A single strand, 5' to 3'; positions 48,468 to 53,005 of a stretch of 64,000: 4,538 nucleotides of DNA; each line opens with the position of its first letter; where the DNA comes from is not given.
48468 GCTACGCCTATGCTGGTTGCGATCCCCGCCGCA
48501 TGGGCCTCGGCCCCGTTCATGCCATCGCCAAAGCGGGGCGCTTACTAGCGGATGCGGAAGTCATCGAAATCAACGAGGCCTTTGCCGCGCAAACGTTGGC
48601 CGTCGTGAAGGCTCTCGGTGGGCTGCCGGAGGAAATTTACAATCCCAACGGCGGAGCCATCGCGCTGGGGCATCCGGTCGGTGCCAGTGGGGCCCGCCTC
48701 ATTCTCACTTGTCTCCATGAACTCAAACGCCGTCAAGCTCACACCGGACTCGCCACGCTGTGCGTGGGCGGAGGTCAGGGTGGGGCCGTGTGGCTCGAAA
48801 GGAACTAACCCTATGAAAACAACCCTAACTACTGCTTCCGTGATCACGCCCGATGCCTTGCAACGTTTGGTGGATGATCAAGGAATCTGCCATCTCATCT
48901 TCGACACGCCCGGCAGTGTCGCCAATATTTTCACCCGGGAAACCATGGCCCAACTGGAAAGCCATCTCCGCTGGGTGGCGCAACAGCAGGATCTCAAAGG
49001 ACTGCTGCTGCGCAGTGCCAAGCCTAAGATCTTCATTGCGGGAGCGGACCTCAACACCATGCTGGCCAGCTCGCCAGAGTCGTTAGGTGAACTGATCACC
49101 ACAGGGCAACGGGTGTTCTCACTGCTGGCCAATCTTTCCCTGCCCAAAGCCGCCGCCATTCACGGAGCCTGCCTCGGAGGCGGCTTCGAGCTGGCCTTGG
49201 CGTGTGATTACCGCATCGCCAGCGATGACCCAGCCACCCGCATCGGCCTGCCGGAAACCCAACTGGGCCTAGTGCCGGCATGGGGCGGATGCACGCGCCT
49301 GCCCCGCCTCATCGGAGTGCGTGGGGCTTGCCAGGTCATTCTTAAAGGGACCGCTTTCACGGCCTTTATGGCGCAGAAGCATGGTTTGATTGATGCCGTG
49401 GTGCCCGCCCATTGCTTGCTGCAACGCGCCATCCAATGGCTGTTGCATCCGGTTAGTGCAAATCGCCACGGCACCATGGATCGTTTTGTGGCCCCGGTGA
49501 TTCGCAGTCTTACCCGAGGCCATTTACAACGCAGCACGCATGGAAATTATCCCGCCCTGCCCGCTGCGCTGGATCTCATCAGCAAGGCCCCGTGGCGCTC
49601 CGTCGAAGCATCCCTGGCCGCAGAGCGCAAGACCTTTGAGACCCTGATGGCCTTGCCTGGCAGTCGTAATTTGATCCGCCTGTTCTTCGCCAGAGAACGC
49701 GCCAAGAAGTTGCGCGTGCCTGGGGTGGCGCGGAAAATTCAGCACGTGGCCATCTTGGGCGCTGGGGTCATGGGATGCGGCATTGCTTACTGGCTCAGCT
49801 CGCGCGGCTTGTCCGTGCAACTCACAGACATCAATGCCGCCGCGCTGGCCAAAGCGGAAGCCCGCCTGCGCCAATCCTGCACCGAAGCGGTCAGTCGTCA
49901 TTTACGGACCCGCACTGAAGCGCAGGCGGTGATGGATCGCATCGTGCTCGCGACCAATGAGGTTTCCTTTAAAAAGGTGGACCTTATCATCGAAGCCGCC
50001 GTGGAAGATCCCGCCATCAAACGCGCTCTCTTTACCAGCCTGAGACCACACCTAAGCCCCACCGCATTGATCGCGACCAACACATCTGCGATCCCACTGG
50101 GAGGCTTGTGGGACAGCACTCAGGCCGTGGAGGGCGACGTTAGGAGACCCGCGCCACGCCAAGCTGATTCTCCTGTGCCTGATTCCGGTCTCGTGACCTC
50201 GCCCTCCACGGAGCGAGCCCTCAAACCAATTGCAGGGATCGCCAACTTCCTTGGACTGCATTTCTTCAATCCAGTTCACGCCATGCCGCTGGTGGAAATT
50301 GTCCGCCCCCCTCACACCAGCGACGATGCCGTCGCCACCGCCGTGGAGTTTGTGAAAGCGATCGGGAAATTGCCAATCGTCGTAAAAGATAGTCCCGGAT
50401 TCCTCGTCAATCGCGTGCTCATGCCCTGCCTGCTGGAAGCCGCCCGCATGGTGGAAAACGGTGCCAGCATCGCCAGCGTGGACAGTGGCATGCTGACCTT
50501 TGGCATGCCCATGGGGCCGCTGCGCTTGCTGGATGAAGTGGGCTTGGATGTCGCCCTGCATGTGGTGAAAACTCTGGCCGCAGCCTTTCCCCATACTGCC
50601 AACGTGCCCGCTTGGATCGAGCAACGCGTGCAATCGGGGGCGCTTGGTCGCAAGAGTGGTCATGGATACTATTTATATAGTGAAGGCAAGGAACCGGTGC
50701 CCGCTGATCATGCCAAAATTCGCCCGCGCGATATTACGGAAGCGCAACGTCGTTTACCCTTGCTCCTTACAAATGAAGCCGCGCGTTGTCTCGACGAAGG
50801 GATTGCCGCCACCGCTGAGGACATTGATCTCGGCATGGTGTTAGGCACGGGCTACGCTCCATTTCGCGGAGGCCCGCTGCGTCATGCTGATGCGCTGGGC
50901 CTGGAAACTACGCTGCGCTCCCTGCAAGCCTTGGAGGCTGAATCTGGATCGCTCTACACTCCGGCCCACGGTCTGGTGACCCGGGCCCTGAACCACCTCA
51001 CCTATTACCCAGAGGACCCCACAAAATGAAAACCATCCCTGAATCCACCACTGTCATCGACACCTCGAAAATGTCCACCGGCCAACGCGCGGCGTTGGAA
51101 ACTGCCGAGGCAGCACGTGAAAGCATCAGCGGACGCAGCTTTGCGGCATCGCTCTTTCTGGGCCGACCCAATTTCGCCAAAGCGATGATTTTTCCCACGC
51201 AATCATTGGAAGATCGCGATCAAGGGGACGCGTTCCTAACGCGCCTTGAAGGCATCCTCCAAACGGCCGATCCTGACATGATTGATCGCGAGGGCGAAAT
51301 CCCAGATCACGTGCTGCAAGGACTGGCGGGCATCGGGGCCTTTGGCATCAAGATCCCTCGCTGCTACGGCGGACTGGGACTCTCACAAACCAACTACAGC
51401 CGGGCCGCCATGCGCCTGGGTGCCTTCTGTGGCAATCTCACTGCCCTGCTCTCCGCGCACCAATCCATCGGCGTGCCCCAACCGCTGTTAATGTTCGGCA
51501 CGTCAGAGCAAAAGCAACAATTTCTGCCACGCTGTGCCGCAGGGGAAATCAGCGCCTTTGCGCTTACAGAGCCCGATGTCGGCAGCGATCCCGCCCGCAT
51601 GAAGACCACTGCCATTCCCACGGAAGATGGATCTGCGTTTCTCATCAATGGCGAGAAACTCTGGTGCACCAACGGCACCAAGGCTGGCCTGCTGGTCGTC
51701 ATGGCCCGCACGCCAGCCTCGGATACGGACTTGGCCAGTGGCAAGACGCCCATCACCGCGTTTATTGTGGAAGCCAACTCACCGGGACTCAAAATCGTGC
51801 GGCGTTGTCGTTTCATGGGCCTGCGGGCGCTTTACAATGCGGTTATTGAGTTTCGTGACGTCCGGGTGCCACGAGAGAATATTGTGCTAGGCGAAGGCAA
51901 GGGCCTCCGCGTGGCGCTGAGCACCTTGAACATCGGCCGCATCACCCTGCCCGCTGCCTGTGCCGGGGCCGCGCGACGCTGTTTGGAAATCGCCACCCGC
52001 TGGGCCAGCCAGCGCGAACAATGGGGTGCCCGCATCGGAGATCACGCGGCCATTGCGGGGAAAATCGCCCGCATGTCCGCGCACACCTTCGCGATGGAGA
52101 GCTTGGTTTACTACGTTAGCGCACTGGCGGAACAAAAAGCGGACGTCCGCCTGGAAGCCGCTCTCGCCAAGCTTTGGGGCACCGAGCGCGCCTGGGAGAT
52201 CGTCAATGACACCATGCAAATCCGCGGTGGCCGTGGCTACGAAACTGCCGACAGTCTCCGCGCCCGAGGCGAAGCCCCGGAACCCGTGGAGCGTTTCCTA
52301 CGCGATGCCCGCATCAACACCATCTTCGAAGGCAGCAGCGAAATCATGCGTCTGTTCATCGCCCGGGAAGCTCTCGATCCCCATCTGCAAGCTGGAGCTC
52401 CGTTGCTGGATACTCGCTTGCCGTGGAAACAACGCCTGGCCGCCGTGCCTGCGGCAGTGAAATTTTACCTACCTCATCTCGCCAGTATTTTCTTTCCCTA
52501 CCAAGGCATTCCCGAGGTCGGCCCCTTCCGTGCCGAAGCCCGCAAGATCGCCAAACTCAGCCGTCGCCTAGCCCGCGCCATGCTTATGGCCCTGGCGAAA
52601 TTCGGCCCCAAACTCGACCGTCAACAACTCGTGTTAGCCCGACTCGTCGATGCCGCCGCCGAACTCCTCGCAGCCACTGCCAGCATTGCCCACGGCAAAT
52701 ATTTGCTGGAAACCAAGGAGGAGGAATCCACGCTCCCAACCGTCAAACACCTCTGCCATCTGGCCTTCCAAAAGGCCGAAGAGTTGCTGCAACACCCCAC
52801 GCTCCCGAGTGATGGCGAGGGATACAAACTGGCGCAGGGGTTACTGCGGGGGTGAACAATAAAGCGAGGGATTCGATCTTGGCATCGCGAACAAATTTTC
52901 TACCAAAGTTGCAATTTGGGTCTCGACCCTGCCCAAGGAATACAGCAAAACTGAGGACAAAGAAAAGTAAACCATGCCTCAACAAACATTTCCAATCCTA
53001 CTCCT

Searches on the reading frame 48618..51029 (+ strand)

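Call 47: search_protein_families(library=pfam, proteins=[window:48618-51029:+], max_evalue=0.0001)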
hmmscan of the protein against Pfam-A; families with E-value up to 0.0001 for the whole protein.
window:48618-51029:+ (803 aa): 6 families
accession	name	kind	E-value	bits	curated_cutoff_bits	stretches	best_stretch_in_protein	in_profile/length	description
PF02737.24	3HCDH_N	-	3.4e-50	170.9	22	2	376-502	1-127/180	3-hydroxyacyl-CoA dehydrogenase, NAD binding domain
PF00378.25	ECH_1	-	2.2e-37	129.2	27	1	88-279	4-191/251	Enoyl-CoA hydratase/isomerase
PF00725.27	3HCDH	-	2.1e-34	118.4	22.1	2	594-687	1-97/97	3-hydroxyacyl-CoA dehydrogenase, C-terminal domain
PF16113.10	ECH_2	-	4.7e-19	69.5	27.2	1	102-276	12-185/335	Enoyl-CoA hydratase/isomerase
PF01266.30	DAO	-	3.1e-05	24.1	27.9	1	376-404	1-29/353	FAD dependent oxidoreductase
PF07992.20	Pyr_redox_2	-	6.7e-05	22.9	26.1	0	344-439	114-210/291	Pyridine nucleotide-disulphide oxidoreductase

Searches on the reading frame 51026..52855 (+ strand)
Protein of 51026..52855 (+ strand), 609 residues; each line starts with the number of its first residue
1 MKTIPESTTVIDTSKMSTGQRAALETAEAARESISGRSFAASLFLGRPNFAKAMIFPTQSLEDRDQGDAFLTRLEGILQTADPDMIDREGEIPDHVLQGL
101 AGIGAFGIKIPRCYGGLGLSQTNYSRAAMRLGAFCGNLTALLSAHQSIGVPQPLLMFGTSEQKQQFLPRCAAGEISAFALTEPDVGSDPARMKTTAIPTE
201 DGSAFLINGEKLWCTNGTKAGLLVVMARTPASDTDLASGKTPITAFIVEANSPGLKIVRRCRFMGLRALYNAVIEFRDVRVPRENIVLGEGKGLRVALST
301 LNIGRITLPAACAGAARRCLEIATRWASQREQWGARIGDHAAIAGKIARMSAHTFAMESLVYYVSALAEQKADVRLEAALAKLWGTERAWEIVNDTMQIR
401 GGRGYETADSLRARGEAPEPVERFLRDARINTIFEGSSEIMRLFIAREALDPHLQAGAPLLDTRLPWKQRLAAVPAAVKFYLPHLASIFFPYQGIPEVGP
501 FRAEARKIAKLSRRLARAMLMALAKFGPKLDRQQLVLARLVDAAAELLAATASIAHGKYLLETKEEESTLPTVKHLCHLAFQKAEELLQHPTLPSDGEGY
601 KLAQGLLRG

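Call 76: search_protein_families(library=pfam, proteins=[window:51026-52855:+], max_evalue=0.0001)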
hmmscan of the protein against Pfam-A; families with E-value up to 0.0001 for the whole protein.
window:51026-52855:+ (609 aa): 6 families
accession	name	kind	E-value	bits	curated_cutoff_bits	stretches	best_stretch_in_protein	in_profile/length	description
PF00441.29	Acyl-CoA_dh_1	-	1.5e-40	139.2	22.4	1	291-449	1-149/150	Acyl-CoA dehydrogenase, C-terminal domain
PF02770.24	Acyl-CoA_dh_M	-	2e-20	73.2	33.3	1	177-279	1-97/97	Acyl-CoA dehydrogenase, middle domain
PF02771.21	Acyl-CoA_dh_N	-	7.4e-20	71.9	22.9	1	84-174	24-113/113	Acyl-CoA dehydrogenase, N-terminal domain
PF08028.16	Acyl-CoA_dh_2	-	2.2e-10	41.4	22.7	1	309-436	4-131/134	Acyl-CoA dehydrogenase, C-terminal domain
PF09317.16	ACDH_C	-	1.9e-06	28.2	25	1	496-588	58-147/284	Acyl-CoA dehydrogenase, C-terminal, bacterial type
PF21343.2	ACAD9-ACADV_C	-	9.7e-06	26.3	27.8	0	502-589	4-93/120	ACAD9/ACADV, C-terminal domain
